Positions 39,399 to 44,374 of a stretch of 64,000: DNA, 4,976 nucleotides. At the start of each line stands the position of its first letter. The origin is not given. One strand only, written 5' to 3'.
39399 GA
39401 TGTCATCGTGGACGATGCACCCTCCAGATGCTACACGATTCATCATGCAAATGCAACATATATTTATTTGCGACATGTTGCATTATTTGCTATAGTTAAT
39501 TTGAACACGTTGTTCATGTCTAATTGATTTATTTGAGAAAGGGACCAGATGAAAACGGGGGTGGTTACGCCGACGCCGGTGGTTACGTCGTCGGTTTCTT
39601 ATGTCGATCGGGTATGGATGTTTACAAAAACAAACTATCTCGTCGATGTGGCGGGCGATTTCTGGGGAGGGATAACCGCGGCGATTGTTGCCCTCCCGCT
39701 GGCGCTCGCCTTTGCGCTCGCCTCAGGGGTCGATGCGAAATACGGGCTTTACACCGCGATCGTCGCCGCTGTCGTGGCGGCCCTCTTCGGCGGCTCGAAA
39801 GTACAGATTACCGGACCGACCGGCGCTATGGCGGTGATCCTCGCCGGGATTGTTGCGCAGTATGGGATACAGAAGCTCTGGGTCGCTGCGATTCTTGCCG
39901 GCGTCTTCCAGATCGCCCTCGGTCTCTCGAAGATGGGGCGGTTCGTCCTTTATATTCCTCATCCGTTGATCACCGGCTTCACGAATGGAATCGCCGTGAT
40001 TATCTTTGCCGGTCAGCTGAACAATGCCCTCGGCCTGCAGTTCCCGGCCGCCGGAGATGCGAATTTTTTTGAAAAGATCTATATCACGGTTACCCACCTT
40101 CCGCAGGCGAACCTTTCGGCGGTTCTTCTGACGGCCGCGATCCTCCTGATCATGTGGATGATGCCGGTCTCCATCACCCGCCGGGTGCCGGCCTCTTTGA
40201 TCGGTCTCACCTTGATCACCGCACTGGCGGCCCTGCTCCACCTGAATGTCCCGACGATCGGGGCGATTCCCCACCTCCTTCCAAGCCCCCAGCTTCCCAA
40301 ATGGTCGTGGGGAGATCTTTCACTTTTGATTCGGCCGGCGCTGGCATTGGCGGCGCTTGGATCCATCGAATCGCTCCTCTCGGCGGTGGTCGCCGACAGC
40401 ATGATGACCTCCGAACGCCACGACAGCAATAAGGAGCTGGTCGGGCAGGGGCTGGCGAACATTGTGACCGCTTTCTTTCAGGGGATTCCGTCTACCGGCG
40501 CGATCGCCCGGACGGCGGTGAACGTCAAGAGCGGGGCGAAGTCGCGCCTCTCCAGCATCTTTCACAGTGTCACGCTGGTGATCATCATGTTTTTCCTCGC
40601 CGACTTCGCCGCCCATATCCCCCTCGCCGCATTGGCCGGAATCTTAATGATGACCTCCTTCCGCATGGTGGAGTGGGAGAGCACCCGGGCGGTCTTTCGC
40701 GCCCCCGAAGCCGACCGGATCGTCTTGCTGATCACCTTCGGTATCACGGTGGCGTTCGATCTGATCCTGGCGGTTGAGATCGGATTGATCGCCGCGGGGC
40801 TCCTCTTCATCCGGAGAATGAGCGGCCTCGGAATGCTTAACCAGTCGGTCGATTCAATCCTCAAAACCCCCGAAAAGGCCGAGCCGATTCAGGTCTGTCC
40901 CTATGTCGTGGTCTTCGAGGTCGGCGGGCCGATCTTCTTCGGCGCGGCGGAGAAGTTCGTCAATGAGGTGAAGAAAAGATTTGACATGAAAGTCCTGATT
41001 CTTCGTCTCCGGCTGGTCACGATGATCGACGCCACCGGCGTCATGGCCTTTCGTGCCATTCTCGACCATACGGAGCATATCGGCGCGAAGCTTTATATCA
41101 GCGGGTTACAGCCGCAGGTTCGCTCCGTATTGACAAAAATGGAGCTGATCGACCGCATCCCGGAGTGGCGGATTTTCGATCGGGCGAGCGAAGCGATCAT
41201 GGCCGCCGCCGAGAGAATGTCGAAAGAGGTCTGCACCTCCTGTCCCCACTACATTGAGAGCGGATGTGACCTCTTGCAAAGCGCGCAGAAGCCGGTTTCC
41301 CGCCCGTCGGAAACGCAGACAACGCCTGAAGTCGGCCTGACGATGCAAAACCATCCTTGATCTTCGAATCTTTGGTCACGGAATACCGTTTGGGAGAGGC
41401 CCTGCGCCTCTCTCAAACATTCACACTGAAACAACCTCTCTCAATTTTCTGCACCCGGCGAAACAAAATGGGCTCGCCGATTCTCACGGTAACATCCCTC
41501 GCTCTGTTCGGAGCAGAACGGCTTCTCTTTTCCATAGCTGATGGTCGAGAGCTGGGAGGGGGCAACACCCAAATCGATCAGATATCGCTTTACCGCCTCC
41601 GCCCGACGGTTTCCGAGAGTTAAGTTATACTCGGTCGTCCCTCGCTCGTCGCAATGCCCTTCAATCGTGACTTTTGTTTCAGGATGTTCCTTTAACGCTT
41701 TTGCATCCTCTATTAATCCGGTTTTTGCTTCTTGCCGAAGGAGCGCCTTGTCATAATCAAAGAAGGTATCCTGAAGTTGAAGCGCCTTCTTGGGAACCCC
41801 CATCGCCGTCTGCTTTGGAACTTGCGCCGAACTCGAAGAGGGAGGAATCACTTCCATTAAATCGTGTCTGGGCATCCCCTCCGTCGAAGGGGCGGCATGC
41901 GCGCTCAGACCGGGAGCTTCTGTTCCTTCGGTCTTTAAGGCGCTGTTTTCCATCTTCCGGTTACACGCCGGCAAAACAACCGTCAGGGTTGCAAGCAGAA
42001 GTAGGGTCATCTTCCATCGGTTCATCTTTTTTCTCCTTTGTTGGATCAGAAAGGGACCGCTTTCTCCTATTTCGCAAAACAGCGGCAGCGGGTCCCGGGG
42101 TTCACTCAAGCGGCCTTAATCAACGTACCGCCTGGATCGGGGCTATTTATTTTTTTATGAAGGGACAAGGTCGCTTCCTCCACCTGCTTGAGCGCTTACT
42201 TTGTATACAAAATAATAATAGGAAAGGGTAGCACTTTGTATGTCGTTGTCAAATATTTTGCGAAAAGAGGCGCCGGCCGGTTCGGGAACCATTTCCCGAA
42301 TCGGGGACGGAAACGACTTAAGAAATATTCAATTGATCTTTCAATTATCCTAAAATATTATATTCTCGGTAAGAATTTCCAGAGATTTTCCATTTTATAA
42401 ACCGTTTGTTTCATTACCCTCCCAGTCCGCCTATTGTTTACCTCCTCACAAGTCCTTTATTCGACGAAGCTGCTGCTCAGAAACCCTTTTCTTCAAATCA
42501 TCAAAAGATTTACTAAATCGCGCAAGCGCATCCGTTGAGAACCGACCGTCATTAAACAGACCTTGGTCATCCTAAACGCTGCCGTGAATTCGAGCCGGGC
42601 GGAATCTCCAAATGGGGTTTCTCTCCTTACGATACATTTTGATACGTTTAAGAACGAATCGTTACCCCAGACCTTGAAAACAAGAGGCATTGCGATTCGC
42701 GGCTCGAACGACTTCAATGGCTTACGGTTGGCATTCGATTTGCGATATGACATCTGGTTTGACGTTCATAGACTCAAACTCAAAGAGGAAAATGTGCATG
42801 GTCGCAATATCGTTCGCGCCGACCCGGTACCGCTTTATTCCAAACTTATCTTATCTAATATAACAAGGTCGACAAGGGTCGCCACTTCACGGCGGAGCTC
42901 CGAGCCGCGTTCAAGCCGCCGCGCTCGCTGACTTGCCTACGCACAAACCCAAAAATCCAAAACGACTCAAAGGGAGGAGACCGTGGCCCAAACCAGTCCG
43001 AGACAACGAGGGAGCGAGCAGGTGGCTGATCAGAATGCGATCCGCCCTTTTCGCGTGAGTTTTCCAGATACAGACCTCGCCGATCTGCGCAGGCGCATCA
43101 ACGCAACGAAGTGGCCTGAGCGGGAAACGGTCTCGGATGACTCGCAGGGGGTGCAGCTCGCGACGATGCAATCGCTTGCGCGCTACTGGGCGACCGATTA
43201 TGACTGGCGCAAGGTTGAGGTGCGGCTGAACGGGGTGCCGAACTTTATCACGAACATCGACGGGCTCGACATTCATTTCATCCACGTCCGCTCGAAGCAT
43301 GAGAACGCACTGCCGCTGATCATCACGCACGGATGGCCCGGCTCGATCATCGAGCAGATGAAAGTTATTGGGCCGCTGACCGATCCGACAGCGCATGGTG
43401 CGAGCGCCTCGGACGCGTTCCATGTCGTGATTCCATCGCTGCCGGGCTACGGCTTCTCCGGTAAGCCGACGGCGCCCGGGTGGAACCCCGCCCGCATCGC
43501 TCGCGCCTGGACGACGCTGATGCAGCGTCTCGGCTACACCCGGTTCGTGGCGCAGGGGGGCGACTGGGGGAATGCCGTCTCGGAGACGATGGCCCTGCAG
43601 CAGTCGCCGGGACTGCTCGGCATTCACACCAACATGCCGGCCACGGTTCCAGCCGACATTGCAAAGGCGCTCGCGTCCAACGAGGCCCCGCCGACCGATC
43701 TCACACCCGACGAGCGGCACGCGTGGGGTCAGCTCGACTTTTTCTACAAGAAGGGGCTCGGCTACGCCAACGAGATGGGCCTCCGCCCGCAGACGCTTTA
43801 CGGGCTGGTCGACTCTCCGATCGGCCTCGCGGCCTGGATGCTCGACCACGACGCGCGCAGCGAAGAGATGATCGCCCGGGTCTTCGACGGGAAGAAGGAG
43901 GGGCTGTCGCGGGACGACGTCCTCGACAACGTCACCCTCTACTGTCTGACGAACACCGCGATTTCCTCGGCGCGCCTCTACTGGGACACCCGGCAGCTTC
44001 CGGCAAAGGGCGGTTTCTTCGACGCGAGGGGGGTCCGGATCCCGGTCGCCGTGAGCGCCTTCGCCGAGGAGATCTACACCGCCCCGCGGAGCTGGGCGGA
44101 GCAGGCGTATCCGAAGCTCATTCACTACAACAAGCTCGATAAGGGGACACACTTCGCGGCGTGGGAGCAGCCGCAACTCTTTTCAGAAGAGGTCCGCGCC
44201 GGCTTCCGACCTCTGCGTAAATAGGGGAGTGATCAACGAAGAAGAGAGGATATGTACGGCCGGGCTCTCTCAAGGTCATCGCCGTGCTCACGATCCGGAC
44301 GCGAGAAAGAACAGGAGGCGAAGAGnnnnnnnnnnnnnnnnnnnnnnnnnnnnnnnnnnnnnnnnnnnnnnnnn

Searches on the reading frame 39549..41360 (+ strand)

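Call 54: search_protein_families(library=pfam, proteins=[window:39549-41360:+], max_evalue=0.0001)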
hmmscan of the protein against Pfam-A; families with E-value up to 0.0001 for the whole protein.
window:39549-41360:+ (603 aa): 3 families
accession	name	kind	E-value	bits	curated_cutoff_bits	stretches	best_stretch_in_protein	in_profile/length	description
PF00916.26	Sulfate_transp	-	1.6e-85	287.7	23.2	1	35-396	2-380/380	Sulfate permease family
PF01740.26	STAS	-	1.9e-14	53.8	22.6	1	451-549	8-106/106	STAS domain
PF16983.11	MFS_MOT1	-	2e-06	28.6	30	1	267-372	4-110/111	Molybdate transporter of MFS superfamily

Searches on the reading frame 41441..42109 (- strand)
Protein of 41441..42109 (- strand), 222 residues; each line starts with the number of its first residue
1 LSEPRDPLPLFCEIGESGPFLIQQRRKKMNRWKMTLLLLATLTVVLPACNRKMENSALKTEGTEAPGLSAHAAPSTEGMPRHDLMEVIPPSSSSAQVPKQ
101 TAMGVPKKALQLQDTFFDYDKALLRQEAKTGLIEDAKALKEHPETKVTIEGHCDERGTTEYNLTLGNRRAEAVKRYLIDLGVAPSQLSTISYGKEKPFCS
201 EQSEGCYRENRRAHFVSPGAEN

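Call 54: search_protein_families(library=pfam, proteins=[window:41441-42109:-], max_evalue=0.0001)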
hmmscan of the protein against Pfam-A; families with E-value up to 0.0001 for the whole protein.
window:41441-42109:- (222 aa): 1 family
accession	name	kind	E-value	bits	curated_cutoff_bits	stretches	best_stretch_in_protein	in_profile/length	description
PF00691.25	OmpA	-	1.5e-22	80.2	27.2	1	116-205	1-92/98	OmpA family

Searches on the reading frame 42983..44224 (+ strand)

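Call 54: search_protein_families(library=pfam, proteins=[window:42983-44224:+], max_evalue=0.0001)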
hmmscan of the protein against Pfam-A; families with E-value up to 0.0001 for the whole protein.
window:42983-44224:+ (413 aa): 2 families
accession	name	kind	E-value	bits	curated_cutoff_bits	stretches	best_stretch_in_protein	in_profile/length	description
PF06441.18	EHN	-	6.7e-39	132.9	22.8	1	20-124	1-106/107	Epoxide hydrolase N terminus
PF00561.26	Abhydrolase_1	-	1.6e-10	41.5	25.8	1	111-219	2-102/245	alpha/beta hydrolase fold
